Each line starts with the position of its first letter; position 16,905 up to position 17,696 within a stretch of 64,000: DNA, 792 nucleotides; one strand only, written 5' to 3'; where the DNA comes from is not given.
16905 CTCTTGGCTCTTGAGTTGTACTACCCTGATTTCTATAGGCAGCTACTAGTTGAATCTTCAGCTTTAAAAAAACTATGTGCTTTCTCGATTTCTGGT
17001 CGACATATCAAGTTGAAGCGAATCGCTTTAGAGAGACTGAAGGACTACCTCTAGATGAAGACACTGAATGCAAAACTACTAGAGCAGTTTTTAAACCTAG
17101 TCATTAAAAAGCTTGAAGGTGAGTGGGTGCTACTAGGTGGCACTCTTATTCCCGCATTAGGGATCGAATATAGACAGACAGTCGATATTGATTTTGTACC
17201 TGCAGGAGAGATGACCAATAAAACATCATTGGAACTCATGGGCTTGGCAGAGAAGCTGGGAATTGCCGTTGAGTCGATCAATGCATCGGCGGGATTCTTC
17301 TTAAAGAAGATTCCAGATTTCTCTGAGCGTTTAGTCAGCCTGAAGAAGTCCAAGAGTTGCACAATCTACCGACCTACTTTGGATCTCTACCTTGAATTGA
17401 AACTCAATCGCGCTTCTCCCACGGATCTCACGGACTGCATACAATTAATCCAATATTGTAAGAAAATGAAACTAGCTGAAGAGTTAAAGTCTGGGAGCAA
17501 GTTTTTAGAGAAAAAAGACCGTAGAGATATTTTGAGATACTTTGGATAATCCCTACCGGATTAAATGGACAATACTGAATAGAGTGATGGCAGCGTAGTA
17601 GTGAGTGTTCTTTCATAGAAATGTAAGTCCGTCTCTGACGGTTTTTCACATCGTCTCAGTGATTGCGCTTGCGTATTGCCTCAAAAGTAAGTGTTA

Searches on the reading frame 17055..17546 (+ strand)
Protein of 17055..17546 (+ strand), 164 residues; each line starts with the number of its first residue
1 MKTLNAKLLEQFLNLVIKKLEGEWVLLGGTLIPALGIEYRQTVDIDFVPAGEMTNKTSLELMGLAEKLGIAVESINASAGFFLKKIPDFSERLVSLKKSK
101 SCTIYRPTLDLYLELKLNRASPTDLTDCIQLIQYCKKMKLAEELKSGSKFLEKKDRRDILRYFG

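Call 6: search_protein_families(library=pfam, proteins=[window:17055-17546:+], max_evalue=1)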
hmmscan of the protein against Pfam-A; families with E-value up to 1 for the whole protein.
window:17055-17546:+ (164 aa): 2 families
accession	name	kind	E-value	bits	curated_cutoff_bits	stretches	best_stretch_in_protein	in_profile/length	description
PF08843.17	AbiEii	-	0.001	19.5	22.5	1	16-48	7-40/238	Nucleotidyl transferase AbiEii toxin, Type IV TA system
PF19502.5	DUF6036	-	0.002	18.4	23.6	1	11-129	8-116/164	Nucleotidyltransferase of unknown function (DUF6036)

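Call 7: search_protein_families(library=padloc, proteins=[window:17055-17546:+], max_evalue=1)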
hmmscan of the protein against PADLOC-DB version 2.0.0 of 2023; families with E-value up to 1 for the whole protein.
window:17055-17546:+ (164 aa): 6 families
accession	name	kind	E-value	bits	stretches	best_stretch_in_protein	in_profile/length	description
PDLC02288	AbiEii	-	0.00033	17.7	1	8-57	36-87/294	AbiEii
PDLC02291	AbiEii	-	0.00055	17.4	1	8-57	42-86/310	AbiEii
PDLC02314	AbiEii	-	0.0011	16.4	1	7-64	35-92/290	AbiEii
PDLC02298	AbiEii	-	0.0057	14.1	1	23-50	27-54/220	AbiEii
PDLC02329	AbiEii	-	0.0081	13.5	1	4-51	35-81/294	AbiEii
PDLC02326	AbiEii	-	0.014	13.4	1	23-58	46-82/133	AbiEii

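Call 8: search_protein_families(library=ncbifam, proteins=[window:17055-17546:+], max_evalue=1)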
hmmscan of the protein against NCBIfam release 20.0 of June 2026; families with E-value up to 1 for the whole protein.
window:17055-17546:+ (164 aa): 0 families

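Call 9: find_homologous_proteins(query=window:17055-17546:+, max_evalue=0.001)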
Query window:17055-17546:+ (164 aa): 9 proteins with E <= 0.001 among 126 candidates.
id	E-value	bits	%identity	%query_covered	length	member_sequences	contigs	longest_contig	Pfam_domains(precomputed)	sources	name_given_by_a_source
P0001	5.0e-100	350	100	100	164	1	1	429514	-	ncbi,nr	ncbi:MAG: hypothetical protein KA715_13545 [Xanthomonadaceae bacterium]|nr:hypothetical protein [Xan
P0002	3.0e-79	282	79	99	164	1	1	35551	-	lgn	-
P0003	8.9e-50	186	58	93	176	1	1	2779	-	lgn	-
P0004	1.2e-49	186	58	98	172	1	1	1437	-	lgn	-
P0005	3.7e-49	184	58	96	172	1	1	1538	-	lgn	-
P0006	5.8e-49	184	58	93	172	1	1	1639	-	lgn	-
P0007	2.7e-36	143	53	82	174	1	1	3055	-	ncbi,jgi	jgi:hypothetical protein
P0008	1.1e-34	137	51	81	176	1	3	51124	-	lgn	-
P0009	3.1e-32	129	41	92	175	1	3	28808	PF19502.6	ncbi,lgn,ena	-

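Call 13: find_encoding_contigs(protein=P0002, flank=6000, max_places=3)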
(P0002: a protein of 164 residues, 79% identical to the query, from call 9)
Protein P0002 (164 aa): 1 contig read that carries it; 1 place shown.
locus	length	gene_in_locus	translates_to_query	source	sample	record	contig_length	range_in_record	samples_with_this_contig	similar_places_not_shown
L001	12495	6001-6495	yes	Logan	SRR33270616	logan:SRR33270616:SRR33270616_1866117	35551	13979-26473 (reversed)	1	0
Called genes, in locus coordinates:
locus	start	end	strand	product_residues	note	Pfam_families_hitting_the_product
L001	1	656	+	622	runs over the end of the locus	PF13230:GATase_4 (weak), PF13522:GATase_6, PF13537:GATase_7, PF01380:SIS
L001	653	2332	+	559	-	PF00654:Voltage_CLC, PF00571:CBS (faint)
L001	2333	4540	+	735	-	PF00580:UvrD-helicase, PF01443:Viral_helicase1 (faint), PF13245:AAA_19, PF13604:AAA_30 (faint), PF13361:UvrD_C, PF13538:UvrD_C_2 (faint)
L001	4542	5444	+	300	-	PF22000:DUF6929, PF21851:DUF6910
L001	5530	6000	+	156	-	PF01381:HTH_3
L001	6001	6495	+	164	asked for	-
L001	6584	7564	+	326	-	PF04389:Peptidase_M28, PF05343:Peptidase_M42 (faint), PF01546:Peptidase_M20 (weak)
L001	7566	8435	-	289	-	PF01467:CTP_transf_like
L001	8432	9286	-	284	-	-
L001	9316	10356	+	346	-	PF01207:Dus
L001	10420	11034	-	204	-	PF04140:ICMT (weak), PF04191:PEMT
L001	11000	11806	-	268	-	PF00535:Glycos_transf_2, PF13641:Glyco_tranf_2_3 (weak)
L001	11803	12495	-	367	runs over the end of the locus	PF27233:MJ0711_N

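Call 14: find_encoding_contigs(protein=P0008, flank=6000, max_places=3)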
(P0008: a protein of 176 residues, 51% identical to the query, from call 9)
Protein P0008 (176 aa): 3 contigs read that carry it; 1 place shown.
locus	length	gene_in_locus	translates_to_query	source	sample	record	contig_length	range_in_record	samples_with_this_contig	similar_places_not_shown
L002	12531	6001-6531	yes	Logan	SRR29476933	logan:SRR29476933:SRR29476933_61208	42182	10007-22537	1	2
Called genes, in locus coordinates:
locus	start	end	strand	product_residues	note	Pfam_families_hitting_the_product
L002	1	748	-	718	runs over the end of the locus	PF01656:CbiA, PF10609:ParA (weak), PF00437:T2SSE, PF27713:UCP018868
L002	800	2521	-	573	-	PF00263:Secretin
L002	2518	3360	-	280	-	PF08666:SAF (weak), PF16976:RcpC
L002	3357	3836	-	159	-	-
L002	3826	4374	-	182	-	-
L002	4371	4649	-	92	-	-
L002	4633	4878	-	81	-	-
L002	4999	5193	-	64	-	PF16982:Flp1_like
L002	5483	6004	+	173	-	PF13560:HTH_31 (weak), PF01381:HTH_3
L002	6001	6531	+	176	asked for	-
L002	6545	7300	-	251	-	PF13672:PP2C_2, PF07228:SpoIIE (faint)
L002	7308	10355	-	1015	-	PF00498:FHA, PF16697:Yop-YscD_cpl, PF00498:FHA, PF07719:TPR_2 (faint), PF14559:TPR_19 (faint)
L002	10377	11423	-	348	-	PF16697:Yop-YscD_cpl, PF00498:FHA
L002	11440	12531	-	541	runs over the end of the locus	PF16697:Yop-YscD_cpl, PF00498:FHA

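Call 15: find_encoding_contigs(protein=P0009, flank=6000, max_places=3)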
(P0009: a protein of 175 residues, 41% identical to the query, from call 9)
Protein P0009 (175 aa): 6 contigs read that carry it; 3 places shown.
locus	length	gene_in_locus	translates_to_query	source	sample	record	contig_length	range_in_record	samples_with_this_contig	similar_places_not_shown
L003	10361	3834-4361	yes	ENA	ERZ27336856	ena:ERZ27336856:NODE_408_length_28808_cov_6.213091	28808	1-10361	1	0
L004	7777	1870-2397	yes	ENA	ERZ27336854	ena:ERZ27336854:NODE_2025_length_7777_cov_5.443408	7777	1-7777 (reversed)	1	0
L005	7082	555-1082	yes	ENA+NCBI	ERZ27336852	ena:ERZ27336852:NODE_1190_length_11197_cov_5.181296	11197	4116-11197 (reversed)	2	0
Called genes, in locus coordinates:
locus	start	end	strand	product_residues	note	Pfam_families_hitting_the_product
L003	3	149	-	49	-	?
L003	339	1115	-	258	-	-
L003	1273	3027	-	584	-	PF22148:Fervidolysin_NPro-like, PF00082:Peptidase_S8, PF19077:Big_13 (faint), PF13750:Big_3_3 (faint), PF17957:Big_7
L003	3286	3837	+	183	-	PF01381:HTH_3, PF12844:HTH_19 (faint), PF13560:HTH_31, PF13443:HTH_26 (faint)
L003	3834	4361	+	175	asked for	PF19502:DUF6036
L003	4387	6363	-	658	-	PF02985:HEAT (faint), PF13513:HEAT_EZ (faint), PF12717:Cnd1 (faint), PF13646:HEAT_2, PF00160:Pro_isomerase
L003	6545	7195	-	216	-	-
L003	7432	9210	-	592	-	PF13091:PLDc_2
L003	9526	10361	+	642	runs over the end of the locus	-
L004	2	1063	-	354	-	?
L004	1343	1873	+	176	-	PF01381:HTH_3, PF12844:HTH_19 (faint), PF13560:HTH_31, PF13443:HTH_26 (faint)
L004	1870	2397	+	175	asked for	PF19502:DUF6036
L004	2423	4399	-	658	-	PF02985:HEAT (faint), PF13513:HEAT_EZ (faint), PF12717:Cnd1 (faint), PF13646:HEAT_2, PF00160:Pro_isomerase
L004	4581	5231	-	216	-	-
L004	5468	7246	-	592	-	PF13091:PLDc_2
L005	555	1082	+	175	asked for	PF19502:DUF6036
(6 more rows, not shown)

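Call 23: search_solved_structures(query=A1, max_evalue=10, show_alignments=3)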
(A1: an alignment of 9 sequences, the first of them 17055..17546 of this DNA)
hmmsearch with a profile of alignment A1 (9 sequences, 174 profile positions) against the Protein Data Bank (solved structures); distinct sequences matched with E-value up to 10: 17.
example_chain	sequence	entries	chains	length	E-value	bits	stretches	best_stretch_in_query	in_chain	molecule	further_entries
9hlo_B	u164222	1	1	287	0.0072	19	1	8-60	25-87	Abortive infection protein AbiGII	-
7puj_A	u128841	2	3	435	0.34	13.5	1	28-99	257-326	Beta-N-acetylhexosaminidase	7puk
4kvo_A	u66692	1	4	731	0.47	13.1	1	108-161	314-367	N-terminal acetyltransferase A complex subunit nat1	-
4kvm_A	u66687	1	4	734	0.48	13.1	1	108-161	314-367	N-terminal acetyltransferase A complex subunit nat1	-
7zpw_A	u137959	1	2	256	0.61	12.7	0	30-65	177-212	Pizza6-TSK-TSH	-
7eu0_J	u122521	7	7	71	0.64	12.6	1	109-154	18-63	DNA-directed RNA polymerases II, IV and V subunit 10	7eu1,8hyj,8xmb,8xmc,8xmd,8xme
8hil_J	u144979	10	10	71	0.73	12.5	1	109-154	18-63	DNA-directed RNA polymerases I, II, and III subunit RPABC5 | DNA-directed RNA polymerase II, IV and V subunit 10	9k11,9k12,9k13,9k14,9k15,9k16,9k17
8him_J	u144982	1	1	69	0.93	12.1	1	109-153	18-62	DNA-directed RNA polymerases I, II, and III subunit RPABC5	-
6qsd_A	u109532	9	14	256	1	12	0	30-65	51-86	Pizza6S | Pizza6-S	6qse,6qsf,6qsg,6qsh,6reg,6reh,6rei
7zpz_A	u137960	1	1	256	1.5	11.4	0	30-66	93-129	Pizza6-TSR-TSH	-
6rej_A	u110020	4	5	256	1.7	11.3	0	30-65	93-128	Pizza6-SH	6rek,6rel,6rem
6f0t_A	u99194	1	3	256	1.8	11.2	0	30-65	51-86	Pizza6-SFW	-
6f0s_A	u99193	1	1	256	1.9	11.1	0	30-65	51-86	Pizza6-SYW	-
3ww9_A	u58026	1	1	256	2.3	10.9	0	30-66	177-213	pizza6 protein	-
7zph_A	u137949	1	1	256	2.5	10.7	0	30-65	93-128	Pizza6-TNK-RSH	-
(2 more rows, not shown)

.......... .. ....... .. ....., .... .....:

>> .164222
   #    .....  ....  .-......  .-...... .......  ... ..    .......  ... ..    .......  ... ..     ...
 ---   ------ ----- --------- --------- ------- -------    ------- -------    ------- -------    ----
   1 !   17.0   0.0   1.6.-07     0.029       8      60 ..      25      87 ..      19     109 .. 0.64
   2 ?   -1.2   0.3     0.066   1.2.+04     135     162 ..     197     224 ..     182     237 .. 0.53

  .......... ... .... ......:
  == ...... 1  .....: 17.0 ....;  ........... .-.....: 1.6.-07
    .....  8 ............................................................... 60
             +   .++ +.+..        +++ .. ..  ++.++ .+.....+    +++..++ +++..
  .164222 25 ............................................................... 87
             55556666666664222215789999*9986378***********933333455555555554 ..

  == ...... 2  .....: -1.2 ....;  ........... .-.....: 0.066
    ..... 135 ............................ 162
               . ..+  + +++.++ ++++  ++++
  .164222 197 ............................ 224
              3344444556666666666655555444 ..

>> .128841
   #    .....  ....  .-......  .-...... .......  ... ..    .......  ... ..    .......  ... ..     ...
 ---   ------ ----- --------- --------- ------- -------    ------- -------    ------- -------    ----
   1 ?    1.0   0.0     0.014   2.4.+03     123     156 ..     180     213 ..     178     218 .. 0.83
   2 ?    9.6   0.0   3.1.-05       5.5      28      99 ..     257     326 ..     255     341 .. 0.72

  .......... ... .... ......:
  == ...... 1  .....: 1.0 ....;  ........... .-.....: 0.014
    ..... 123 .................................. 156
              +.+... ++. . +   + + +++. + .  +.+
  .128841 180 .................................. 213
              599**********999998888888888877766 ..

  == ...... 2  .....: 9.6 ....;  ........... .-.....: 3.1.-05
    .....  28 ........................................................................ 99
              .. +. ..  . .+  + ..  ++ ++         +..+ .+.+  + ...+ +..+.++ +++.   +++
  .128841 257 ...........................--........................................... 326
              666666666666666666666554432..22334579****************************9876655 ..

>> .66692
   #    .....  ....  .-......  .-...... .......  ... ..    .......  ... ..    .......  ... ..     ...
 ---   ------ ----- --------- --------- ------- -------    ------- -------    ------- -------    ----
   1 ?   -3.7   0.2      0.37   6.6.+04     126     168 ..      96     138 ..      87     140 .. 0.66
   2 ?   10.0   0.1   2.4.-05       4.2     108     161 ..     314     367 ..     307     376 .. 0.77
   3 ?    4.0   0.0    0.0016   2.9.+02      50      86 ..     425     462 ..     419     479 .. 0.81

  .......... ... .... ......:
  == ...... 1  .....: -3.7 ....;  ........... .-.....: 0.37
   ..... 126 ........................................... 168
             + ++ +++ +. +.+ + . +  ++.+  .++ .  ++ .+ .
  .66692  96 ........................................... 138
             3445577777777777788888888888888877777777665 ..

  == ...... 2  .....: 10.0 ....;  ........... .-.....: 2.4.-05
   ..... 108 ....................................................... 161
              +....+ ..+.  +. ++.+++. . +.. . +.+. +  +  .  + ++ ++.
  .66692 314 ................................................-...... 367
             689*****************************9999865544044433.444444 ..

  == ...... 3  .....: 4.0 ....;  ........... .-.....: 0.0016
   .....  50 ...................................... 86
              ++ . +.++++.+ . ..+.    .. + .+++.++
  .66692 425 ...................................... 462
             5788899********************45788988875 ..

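Call 27: predict_structure(alignment_id=A1)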
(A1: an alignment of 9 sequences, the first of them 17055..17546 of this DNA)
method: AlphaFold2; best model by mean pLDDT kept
length: 164 residues; sequences in the alignment: 9
mean_pLDDT: 90.4   pTM: 0.86
mean pLDDT of the five models: 90.4, 89.3, 89.1, 88.5, 87.9
residues with pLDDT >= 90: 108; 70-90: 53; 50-70: 3; < 50: 0
segments of 3 or more residues with pLDDT < 50: none
pLDDT, mean of each block of 10 residues (from residue 1): 77 94 92 88 86 85 90 83 92 96 97 90 92 96 97 92 87
secondary structure, 60 per line:
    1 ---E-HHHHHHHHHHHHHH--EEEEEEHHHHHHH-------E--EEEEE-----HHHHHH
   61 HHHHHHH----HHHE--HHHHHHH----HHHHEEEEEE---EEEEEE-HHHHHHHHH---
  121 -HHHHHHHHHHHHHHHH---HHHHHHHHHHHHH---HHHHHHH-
elements in order: H6-19 E22-27 H28-34 E45-49 H55-67 H78-84 H89-92 E93-98 E102-107 H109-117 H122-137 H141-153 H157-163

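Call 31: fold_search(model_id=the predicted structure, library=pdb)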
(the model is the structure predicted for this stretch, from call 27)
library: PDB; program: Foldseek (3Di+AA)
matches with E <= 10: 190; with E <= 0.001: 0
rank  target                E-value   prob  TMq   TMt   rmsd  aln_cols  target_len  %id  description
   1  8an5_B                2.3e-02  0.95  0.45  0.41   8.7       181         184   15  MenAT1 toxin-antitoxin complex (rv0078a-rv0078b) from Mycobacterium tuberculosis H37Rv (released 2023-08-02)
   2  4fo1_A                2.5e-01  0.44  0.28  0.29  11.6       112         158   15  Crystal structure of lincosamide antibiotic adenylyltransferase LnuA, apo (released 2012-07-04)
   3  5cfs                  2.6e-01  0.63  0.47  0.45   6.2       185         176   14  Crystal Structure of ANT(2")-Ia in complex with AMPCPP and tobramycin (released 2016-03-16)
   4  5kqj_MODEL_1_A        2.8e-01  0.63  0.49  0.45   8.7       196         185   13  Solution Structure of Antibiotic-Resistance Factor ANT(2'')-Ia Reveals Substrate-Regulated Conformation Dynami (released 2017-07-12)
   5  5cfu                  3.6e-01  0.54  0.47  0.45   6.2       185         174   14  Crystal Structure of ANT(2")-Ia in complex with adenylyl-2"-tobramycin (released 2016-07-20)
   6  4ok0_A                4.3e-01  0.25  0.39  0.30  10.8       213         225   15  Crystal structure of putative nucleotidyltransferase from H. pylori (released 2014-04-09)
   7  7bxo_E                5.1e-01  0.16  0.25  0.30   6.0        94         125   23  Crystal structure of the toxin-antitoxin with AMP-PNP (released 2020-09-30)
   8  2q0c_B                5.5e-01  0.04  0.18  0.12  15.5       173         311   15  Terminal uridylyl transferase 4 from Trypanosoma brucei with bound CTP (released 2007-08-28)
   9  5jnb_D                5.8e-01  0.06  0.22  0.16  15.3       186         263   11  structure of GLD-2/RNP-8 complex (released 2016-06-22)
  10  1wn1_A                5.8e-01  0.04  0.17  0.10  14.4       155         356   15  Crystal Structure of Dipeptiase from Pyrococcus Horikoshii OT3 (released 2005-08-09)
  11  7bxo_A                6.2e-01  0.14  0.23  0.28   5.8        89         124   25  Crystal structure of the toxin-antitoxin with AMP-PNP (released 2020-09-30)
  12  6m6u_A                6.5e-01  0.16  0.25  0.30   5.7        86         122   20  Crystal structure the toxin-antitoxin MntA-HpeT mutant-D39ED41E (released 2020-09-30)
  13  7xs4_A                7.4e-01  0.08  0.23  0.14  12.9       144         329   16  Crystal structure of URT1 in complex with AAAU RNA (released 2022-09-21)
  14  8ro2_J                7.8e-01  0.20  0.26  0.10   9.2       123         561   10  Integrative Structure of the human intron lariat Spliceosome (ILS'') (released 2024-09-18)
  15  6m6u_F                1.0e+00  0.13  0.25  0.30   6.1        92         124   22  Crystal structure the toxin-antitoxin MntA-HpeT mutant-D39ED41E (released 2020-09-30)
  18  7aer_A                1.3e+00  0.18  0.27  0.35   3.9        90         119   18  Rebuilt and re-refined PDB entry 5yep: tri-AMPylated Shewanella oneidensis HEPN toxin in complex with MNT antitoxin (released 2020-12-30)
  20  5yep_A                1.5e+00  0.07  0.18  0.23   8.6        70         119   23  Crystal structure of SO_3166-SO_3165 from Shewanella oneidensis (released 2018-03-28)
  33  6y8q_A                2.5e+00  0.09  0.35  0.30   8.5       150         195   11  AbiEi antitoxin from Streptococcus agalactiae (released 2020-12-16)
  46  6y8q_D                3.2e+00  0.03  0.25  0.23  15.4       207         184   12  AbiEi antitoxin from Streptococcus agalactiae (released 2020-12-16)
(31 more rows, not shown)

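Call 35: search_protein_representatives(alignment_id=A1)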
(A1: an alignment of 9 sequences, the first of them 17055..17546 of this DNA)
Query: 9 sequences, 174 profile positions. Proteins with E-value up to 0.001 (for the whole library): 283; up to 1e-10: 220; up to 1e-30: 87. The best 150 are listed.
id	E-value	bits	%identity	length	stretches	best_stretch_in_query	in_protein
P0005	7.0e-78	276.3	-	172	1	1-171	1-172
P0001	3.9e-74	264.1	-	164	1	1-154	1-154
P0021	6.3e-60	217.9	-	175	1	5-171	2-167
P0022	1.5e-59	216.6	-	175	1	4-171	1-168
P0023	1.4e-54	200.5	-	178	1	1-171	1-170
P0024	1.6e-53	197.0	-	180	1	1-173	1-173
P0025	6.7e-53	195.0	-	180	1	1-171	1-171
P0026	4.3e-52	192.3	-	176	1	1-169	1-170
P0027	1.5e-51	190.6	-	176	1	4-168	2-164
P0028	3.0e-51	189.6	-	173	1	5-168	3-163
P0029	6.0e-50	185.4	-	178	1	1-173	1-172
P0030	1.0e-49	184.6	-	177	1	1-171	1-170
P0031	1.0e-49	184.6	-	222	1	4-169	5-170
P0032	3.4e-49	182.9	-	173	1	5-170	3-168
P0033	4.1e-49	182.6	-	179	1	4-171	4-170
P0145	8.3e-24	100.2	-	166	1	10-146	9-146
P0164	2.2e-21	92.4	-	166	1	4-133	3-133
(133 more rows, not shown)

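Call 38: search_protein_families(library=pfam, alignment_id=A3, max_evalue=0.01)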
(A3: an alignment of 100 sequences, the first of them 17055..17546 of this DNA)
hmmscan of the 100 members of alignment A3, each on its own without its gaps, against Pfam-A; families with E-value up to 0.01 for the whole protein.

A. member 1, window:17055-17546:+ (164 aa): 2 families
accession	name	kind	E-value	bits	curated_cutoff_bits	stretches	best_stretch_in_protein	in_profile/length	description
PF08843.17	AbiEii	-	0.001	19.5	22.5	1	16-48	7-40/238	Nucleotidyl transferase AbiEii toxin, Type IV TA system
PF19502.5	DUF6036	-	0.002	18.4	23.6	1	11-129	8-116/164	Nucleotidyltransferase of unknown function (DUF6036)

B. families by the number of members that match (of 100 scanned): 8 families
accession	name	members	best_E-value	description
PF19502.5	DUF6036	79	7.4e-11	Nucleotidyltransferase of unknown function (DUF6036)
PF08843.17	AbiEii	40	1.2e-06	Nucleotidyl transferase AbiEii toxin, Type IV TA system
PF09970.15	DUF2204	4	5.3e-05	Nucleotidyl transferase of unknown function (DUF2204)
PF23414.1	Beta-prop_EML_2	1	5.8e-06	Echinoderm microtubule-associated protein second beta-propeller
PF25174.1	Beta-prop_THOC3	1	1e-05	THOC3 beta-propeller domain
PF00400.38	WD40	1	0.00086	WD domain, G-beta repeat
PF10706.15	Aminoglyc_resit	1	0.0031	Aminoglycoside-2''-adenylyltransferase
PF07676.18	PD40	1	0.005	WD40-like Beta Propeller Repeat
